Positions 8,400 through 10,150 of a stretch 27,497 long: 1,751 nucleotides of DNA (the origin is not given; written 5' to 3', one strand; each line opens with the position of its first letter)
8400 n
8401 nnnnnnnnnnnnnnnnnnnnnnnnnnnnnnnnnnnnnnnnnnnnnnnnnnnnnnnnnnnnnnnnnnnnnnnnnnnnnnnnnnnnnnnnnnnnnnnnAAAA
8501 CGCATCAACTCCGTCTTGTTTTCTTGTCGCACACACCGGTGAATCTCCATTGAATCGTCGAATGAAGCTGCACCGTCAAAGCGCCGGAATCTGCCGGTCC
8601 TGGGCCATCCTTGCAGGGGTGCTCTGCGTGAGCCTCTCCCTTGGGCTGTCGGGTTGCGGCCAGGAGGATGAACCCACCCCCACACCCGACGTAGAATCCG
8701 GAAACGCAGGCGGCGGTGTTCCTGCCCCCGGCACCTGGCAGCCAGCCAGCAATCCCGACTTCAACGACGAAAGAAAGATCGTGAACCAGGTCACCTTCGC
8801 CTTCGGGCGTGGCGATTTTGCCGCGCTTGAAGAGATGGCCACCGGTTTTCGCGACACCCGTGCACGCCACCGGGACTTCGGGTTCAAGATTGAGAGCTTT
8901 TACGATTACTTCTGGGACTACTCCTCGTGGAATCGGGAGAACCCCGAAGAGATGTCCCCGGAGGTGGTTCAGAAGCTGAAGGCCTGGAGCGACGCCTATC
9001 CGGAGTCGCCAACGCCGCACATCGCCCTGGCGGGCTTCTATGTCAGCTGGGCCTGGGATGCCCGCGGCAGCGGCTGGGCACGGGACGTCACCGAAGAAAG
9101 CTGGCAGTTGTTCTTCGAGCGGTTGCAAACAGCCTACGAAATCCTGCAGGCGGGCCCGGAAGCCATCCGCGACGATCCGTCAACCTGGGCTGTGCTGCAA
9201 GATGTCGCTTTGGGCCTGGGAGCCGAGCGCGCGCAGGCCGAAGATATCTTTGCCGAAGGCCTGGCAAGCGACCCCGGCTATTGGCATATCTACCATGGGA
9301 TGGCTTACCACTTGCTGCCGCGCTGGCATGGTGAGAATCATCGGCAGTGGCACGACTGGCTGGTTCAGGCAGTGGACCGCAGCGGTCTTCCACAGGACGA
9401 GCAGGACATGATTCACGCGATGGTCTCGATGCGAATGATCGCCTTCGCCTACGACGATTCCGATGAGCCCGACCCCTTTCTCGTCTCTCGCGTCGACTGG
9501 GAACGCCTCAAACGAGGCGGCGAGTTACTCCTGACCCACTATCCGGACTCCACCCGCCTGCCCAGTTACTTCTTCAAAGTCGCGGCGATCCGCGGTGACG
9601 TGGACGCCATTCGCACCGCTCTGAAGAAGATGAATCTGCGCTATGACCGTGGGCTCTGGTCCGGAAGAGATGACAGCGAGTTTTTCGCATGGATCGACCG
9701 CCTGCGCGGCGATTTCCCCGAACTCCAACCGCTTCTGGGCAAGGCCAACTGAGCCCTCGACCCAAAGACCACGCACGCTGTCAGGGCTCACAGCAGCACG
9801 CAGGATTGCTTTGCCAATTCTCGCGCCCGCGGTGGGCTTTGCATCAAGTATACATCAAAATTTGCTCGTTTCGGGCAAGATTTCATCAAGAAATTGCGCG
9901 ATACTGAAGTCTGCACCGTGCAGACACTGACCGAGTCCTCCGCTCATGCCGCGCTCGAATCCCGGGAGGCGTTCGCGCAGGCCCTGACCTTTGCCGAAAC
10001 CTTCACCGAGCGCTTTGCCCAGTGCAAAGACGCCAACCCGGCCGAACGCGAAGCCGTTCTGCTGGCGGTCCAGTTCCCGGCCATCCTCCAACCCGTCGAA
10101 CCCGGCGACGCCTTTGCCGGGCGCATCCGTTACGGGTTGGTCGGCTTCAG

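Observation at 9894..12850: Compact glycyl radical enzyme with C-x-E active site and atypical Gly motif, plus short activase; substrate unknown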

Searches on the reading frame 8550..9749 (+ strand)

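Call 18: search_protein_families(library=pfam, proteins=[window:8550-9749:+], max_evalue=0.001)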
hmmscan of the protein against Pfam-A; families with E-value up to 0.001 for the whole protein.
window:8550-9749:+ (400 aa): 1 family
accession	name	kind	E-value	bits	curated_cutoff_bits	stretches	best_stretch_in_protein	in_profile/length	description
PF13226.11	DUF4034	-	1e-10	42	21.3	1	114-185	34-103/274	Domain of unknown function (DUF4034)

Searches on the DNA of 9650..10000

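Call 88: search_rna_families(source=window, start=9650, end=10000, threshold=evalue, max_evalue=1)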
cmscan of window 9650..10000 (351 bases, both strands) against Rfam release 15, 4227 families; matches with E-value up to 1: 0.
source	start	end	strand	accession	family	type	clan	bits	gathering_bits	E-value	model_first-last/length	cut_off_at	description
